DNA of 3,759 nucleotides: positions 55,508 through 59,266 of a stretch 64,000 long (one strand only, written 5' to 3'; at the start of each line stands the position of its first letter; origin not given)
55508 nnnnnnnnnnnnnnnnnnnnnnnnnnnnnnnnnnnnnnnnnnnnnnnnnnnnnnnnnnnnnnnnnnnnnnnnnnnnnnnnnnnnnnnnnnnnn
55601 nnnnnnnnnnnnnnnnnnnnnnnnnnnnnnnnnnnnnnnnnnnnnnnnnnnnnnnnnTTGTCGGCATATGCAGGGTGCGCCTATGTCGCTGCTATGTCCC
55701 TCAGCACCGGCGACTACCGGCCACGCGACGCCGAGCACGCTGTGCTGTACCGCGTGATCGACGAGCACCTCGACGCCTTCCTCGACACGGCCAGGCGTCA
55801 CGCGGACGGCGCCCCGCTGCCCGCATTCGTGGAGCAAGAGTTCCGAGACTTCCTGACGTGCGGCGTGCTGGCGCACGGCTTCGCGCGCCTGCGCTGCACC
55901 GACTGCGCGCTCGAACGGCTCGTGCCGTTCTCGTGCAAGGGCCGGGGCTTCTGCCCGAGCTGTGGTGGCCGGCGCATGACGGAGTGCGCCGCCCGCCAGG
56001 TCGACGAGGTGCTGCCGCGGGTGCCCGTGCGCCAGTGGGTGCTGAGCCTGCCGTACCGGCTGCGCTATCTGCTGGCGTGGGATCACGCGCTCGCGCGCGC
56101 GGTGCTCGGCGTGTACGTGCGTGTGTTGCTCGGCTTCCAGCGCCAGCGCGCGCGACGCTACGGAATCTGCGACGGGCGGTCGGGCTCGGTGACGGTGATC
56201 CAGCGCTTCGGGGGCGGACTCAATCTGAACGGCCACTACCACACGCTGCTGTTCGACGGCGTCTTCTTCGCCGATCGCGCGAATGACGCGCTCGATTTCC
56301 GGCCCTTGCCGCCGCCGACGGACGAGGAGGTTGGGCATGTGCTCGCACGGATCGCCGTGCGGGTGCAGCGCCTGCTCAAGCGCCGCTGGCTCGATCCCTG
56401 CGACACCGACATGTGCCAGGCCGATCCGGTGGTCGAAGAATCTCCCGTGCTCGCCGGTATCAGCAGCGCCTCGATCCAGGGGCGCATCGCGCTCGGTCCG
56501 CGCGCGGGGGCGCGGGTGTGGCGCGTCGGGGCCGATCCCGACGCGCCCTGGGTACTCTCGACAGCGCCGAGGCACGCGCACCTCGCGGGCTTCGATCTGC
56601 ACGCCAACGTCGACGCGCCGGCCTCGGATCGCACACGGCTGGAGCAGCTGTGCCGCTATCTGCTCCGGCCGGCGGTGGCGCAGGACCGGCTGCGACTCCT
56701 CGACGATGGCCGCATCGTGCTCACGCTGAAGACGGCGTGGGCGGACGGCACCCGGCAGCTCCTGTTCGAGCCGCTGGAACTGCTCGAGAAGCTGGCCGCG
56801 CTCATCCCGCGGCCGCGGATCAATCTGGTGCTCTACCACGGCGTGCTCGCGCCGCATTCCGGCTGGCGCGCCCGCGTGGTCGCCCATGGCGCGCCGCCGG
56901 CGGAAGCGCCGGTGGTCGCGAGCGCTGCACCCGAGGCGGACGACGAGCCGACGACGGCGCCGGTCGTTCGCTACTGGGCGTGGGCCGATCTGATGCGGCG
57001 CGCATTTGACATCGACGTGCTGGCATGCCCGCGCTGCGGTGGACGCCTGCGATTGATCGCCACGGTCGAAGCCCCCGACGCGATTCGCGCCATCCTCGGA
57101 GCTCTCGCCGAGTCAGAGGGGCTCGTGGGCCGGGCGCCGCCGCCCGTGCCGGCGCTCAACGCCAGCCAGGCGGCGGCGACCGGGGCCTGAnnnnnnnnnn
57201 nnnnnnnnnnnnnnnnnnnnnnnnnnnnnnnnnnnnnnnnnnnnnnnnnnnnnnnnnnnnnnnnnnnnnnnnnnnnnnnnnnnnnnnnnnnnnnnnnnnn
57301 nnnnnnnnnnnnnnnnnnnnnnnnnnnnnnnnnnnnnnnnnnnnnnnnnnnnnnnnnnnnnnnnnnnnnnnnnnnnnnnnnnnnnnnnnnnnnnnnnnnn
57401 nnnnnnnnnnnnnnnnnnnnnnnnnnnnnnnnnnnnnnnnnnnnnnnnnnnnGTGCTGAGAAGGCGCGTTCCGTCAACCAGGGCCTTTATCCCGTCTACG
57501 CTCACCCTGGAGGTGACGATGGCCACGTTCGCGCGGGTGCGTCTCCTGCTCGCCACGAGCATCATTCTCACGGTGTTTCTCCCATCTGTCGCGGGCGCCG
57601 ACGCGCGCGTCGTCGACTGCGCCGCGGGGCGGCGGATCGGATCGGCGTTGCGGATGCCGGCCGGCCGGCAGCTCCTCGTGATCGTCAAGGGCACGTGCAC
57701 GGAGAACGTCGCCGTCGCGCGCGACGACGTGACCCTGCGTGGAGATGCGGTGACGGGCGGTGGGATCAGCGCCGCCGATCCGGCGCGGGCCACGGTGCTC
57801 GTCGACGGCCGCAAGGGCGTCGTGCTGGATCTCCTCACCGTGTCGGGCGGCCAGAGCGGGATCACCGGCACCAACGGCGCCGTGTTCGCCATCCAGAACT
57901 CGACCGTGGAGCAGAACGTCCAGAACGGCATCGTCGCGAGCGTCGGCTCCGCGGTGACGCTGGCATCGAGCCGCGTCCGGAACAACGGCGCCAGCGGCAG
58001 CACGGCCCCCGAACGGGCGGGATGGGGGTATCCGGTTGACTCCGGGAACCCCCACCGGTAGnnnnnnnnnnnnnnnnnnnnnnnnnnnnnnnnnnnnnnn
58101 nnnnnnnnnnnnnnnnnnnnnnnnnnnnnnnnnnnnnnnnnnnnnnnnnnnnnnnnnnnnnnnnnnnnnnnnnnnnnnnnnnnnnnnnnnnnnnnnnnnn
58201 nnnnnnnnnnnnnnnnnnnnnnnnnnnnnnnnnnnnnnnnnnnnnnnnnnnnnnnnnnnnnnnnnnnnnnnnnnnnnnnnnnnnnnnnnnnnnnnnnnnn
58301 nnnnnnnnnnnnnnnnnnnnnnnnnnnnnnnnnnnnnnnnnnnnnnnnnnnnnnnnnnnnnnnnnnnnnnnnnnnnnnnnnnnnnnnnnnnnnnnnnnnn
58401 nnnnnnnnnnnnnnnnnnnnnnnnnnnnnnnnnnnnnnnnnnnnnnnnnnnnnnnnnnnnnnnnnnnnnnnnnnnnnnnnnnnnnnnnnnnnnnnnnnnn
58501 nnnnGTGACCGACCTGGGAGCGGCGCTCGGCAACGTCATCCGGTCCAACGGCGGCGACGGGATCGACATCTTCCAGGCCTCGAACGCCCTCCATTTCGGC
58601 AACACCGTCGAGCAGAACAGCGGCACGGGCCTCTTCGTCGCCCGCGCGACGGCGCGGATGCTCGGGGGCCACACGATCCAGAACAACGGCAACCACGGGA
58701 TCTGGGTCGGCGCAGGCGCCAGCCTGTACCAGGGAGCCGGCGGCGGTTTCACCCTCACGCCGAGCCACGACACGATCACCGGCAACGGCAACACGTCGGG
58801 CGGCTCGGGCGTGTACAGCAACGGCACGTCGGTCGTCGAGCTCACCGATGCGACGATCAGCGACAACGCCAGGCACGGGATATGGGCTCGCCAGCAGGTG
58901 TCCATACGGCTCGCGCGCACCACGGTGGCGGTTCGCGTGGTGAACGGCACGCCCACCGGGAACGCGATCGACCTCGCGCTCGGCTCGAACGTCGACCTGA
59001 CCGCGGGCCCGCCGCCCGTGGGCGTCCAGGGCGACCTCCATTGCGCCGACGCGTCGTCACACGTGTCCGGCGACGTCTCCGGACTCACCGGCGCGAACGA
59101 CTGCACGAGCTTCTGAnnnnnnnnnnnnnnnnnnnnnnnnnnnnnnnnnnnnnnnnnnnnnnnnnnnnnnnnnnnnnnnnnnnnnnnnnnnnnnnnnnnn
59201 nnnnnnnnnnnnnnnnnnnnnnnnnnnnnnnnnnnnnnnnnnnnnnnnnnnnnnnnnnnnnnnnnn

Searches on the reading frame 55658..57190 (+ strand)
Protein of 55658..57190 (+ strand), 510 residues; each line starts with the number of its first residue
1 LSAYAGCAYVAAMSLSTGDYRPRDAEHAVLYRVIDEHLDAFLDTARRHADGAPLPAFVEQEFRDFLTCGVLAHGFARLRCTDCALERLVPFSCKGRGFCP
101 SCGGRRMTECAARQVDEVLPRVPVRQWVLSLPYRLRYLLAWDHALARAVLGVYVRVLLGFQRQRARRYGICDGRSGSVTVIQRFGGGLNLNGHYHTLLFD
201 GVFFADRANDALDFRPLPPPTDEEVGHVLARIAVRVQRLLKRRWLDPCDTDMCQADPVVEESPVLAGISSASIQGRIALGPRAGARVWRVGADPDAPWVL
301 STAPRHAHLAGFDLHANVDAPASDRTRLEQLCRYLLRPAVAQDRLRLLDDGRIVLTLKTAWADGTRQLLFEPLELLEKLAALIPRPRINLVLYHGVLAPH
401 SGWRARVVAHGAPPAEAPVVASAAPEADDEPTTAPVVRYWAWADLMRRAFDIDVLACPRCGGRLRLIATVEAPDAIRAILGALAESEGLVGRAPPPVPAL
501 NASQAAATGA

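Call 42: search_protein_families(library=pfam, proteins=[window:55658-57190:+], max_evalue=0.001)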
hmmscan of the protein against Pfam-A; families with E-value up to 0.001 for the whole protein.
window:55658-57190:+ (510 aa): 2 families
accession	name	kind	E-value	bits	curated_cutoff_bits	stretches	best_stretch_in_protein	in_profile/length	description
PF04986.18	Y2_Tnp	-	5.9e-20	72.5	20.9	1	176-398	1-177/183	Putative transposase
PF14319.11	Zn_Tnp_IS91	-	3.1e-19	69.2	26.3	1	37-131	5-90/90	Transposase zinc-binding domain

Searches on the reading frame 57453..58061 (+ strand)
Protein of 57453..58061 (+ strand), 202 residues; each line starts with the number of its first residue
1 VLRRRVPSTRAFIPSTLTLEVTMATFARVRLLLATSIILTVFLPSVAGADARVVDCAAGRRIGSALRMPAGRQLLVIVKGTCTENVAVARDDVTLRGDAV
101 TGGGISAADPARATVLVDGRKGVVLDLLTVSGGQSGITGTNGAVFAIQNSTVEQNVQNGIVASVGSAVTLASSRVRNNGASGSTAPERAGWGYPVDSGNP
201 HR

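Call 42: search_protein_families(library=pfam, proteins=[window:57453-58061:+], max_evalue=0.001)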
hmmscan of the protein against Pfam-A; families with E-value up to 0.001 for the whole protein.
window:57453-58061:+ (202 aa): 1 family
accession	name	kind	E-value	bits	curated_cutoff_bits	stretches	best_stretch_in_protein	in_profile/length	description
PF13229.12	Beta_helix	-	0.00013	22.1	25.9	1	117-181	28-116/158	Right handed beta helix region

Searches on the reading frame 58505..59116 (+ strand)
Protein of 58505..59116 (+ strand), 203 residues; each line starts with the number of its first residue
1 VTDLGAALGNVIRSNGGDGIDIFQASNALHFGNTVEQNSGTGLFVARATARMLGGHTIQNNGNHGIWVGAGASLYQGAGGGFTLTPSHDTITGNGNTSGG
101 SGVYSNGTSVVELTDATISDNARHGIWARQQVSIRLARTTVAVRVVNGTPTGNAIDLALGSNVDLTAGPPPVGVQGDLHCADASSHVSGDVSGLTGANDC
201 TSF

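Call 42: search_protein_families(library=pfam, proteins=[window:58505-59116:+], max_evalue=0.001)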
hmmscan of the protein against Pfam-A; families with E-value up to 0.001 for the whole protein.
window:58505-59116:+ (203 aa): 2 families
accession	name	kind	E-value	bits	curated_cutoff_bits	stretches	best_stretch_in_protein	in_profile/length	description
PF13229.12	Beta_helix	-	1.3e-10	41.5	25.9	2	9-133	38-149/158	Right handed beta helix region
PF05048.19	NosD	-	4.8e-08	33.1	23.6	1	9-68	75-133/212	Periplasmic copper-binding protein (NosD)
